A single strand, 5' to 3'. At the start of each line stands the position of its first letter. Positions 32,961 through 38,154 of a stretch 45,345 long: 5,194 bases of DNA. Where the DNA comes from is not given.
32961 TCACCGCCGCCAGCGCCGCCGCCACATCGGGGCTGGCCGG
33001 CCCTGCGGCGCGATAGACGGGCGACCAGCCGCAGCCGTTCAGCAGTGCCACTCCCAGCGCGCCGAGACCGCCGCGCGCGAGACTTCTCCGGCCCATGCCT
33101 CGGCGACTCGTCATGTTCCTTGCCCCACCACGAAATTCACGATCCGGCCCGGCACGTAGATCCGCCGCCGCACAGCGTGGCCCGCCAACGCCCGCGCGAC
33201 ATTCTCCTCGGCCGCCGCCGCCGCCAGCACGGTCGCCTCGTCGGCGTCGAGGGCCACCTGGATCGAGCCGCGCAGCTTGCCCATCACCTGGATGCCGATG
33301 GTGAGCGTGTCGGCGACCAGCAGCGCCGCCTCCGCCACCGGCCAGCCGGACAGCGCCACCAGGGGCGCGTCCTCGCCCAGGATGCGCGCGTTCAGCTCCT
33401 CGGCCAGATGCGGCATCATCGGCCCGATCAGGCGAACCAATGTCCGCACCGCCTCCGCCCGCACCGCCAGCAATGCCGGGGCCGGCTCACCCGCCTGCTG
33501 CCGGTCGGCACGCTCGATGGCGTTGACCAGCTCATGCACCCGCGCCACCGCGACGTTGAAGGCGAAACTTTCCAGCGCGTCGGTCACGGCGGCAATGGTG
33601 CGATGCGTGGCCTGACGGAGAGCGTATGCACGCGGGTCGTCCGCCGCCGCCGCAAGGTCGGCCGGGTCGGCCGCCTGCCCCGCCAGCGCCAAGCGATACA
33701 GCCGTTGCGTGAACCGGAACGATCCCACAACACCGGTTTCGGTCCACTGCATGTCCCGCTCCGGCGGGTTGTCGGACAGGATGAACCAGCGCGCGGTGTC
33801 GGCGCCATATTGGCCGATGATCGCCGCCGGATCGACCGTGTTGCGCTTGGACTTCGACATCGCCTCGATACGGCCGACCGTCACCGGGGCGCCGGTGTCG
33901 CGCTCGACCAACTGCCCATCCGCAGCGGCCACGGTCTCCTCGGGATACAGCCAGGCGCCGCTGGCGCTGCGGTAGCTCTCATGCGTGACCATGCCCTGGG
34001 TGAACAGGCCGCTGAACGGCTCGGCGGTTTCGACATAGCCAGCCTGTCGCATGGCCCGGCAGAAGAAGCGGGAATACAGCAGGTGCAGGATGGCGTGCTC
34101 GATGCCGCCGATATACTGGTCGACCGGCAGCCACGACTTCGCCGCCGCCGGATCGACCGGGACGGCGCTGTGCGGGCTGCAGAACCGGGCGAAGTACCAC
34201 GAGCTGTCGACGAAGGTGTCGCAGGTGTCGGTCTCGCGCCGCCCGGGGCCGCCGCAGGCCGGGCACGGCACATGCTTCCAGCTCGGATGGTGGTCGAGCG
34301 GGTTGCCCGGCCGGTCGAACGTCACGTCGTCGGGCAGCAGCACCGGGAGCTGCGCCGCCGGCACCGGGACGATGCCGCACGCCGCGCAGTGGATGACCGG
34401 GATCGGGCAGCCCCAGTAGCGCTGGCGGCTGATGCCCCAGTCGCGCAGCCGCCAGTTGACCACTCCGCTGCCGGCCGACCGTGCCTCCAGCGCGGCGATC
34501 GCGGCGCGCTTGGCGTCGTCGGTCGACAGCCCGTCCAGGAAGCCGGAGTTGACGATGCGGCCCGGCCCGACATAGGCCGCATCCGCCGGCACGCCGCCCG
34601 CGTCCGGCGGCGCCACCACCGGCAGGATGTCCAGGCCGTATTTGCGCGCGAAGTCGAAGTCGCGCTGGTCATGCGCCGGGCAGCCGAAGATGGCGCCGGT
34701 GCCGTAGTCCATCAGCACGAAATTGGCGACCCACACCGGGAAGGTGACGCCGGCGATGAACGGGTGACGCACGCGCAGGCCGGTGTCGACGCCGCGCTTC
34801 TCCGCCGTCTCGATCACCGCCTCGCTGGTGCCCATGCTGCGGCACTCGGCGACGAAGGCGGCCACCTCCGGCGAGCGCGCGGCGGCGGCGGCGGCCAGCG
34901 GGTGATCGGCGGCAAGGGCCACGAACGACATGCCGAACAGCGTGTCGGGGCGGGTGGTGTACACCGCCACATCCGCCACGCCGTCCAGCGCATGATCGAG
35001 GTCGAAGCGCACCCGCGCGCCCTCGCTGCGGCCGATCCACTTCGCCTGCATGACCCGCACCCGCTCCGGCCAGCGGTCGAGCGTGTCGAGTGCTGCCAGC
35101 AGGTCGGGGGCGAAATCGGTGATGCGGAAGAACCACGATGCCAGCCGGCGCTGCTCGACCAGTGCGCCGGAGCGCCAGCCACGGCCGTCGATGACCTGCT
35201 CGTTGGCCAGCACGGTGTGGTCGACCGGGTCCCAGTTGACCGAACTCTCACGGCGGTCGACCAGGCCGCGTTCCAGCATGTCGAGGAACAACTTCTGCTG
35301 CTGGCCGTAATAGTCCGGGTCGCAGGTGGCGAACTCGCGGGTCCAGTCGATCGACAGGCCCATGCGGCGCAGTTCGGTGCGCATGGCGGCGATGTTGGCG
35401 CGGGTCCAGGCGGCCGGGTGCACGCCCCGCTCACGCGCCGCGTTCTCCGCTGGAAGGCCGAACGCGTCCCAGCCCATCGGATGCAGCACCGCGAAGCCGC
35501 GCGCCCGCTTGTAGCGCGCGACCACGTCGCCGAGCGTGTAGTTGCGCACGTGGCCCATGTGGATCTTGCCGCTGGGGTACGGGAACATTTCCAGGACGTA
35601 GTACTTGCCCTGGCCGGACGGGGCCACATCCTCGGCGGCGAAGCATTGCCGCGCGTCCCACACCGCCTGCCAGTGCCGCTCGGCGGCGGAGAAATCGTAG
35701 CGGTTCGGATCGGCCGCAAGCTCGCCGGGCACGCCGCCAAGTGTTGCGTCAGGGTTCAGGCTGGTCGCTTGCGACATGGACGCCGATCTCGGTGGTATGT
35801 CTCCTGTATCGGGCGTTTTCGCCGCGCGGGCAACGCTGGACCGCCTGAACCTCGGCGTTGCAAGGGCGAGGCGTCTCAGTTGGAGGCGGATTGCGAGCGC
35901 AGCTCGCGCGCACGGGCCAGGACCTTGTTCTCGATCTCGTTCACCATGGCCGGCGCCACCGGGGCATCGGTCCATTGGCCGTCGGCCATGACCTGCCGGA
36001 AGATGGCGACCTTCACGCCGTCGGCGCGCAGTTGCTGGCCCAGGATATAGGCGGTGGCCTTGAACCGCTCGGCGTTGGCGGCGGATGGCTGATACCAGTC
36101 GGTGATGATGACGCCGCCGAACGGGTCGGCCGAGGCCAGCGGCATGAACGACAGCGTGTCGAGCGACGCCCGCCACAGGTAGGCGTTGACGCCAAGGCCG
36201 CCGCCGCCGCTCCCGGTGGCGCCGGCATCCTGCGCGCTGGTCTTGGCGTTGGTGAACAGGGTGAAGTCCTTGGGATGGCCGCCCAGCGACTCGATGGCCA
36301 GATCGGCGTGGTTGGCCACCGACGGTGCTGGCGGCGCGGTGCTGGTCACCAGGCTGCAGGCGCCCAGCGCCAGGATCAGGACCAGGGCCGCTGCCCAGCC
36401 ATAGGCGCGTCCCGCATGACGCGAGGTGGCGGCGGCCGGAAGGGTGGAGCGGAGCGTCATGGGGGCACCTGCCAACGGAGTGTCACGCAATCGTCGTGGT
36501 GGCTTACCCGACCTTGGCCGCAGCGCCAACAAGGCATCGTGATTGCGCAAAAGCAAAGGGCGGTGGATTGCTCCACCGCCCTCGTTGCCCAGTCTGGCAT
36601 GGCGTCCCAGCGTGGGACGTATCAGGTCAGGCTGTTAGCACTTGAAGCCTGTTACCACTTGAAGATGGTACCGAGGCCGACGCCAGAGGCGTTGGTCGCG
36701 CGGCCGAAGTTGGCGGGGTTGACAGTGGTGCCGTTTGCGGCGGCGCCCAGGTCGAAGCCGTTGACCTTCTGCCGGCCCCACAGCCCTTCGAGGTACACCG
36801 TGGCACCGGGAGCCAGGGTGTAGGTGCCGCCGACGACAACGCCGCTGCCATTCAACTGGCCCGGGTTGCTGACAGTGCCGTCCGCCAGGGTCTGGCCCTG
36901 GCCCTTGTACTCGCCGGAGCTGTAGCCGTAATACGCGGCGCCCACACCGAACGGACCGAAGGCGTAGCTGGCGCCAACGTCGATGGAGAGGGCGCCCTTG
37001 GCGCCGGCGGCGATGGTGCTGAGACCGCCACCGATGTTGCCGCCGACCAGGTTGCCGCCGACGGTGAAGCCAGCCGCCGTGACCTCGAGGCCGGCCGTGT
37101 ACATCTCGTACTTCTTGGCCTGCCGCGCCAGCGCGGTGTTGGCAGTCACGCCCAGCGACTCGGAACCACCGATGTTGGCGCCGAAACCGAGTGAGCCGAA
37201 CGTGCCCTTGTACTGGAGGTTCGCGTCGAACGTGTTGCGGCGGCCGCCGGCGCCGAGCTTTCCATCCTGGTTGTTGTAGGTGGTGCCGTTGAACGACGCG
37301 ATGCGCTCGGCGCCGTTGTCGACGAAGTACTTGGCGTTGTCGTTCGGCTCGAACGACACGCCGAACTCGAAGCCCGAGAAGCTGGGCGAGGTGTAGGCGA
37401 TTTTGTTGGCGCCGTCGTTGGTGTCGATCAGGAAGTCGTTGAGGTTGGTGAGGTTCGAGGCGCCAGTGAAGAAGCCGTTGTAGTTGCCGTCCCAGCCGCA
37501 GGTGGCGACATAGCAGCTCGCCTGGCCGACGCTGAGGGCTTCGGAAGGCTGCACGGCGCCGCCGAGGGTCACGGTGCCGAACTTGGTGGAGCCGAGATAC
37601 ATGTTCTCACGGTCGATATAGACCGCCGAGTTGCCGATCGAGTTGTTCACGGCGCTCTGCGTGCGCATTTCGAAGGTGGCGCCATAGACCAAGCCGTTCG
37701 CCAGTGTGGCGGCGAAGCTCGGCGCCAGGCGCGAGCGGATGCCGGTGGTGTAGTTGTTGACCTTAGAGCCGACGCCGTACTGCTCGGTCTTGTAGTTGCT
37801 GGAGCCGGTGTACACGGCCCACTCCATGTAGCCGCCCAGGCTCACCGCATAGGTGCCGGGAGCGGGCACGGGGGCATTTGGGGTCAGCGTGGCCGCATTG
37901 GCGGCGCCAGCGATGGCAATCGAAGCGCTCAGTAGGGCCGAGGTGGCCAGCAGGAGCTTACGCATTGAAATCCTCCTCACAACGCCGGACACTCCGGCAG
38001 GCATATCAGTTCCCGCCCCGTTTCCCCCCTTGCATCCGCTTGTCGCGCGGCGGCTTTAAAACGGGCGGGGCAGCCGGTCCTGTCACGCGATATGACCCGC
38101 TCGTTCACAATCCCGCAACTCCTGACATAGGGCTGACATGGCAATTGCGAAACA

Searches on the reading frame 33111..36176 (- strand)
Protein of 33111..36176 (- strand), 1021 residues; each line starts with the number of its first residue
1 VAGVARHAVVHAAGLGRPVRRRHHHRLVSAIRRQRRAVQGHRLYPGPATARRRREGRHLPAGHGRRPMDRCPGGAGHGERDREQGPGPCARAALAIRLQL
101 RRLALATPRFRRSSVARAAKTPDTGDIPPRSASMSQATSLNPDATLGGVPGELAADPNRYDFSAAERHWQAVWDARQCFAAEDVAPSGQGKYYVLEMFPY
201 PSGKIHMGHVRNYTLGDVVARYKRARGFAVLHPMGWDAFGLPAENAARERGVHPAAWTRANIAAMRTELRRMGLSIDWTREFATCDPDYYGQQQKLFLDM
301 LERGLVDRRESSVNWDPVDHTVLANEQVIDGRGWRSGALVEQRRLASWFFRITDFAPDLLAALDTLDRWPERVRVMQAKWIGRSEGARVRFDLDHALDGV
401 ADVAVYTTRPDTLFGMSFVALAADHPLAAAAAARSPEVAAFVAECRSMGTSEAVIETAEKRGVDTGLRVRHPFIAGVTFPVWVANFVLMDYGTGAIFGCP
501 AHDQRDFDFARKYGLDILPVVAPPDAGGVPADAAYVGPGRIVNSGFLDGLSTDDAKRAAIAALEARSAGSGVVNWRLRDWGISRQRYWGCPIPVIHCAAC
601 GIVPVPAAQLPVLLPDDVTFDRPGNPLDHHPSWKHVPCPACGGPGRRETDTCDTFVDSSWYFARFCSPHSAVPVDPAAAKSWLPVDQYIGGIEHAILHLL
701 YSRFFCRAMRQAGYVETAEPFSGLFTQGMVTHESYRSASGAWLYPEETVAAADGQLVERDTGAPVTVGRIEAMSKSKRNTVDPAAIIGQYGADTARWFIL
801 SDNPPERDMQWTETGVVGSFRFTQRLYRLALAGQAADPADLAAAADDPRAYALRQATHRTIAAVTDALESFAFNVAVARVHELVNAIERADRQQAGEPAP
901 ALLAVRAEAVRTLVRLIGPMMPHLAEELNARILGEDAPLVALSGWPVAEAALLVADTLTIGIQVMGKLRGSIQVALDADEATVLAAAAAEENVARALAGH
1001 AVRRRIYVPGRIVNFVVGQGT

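Call 94: search_protein_families(library=pfam, proteins=[window:33111-36176:-], max_evalue=0.00001)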
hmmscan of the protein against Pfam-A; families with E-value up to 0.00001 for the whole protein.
window:33111-36176:- (1021 aa): 4 families
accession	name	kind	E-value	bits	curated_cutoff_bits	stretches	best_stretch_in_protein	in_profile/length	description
PF13603.12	tRNA-synt_1_2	-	5.6e-62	209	25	1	379-562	2-183/185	Leucyl-tRNA synthetase, editing domain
PF00133.28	tRNA-synt_1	-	2.2e-41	142.5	22.7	1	169-381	2-225/414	tRNA synthetases class I (I, L, M and V)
PF09334.17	tRNA-synt_1g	-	1.9e-26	93.2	20.1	1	194-328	3-135/391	tRNA synthetases class I (M)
PF08264.19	Anticodon_1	-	3.1e-16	60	25.1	1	854-981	5-145/148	Anticodon-binding domain of tRNA ligase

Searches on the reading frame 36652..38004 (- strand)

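Call 94: search_protein_families(library=pfam, proteins=[window:36652-38004:-], max_evalue=0.00001)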
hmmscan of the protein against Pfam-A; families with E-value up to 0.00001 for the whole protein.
window:36652-38004:- (450 aa): 1 family
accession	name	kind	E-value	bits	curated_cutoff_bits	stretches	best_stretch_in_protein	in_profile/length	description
PF13609.12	Porin_4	-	1.7e-21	77.8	27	1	26-407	3-302/310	Gram-negative porin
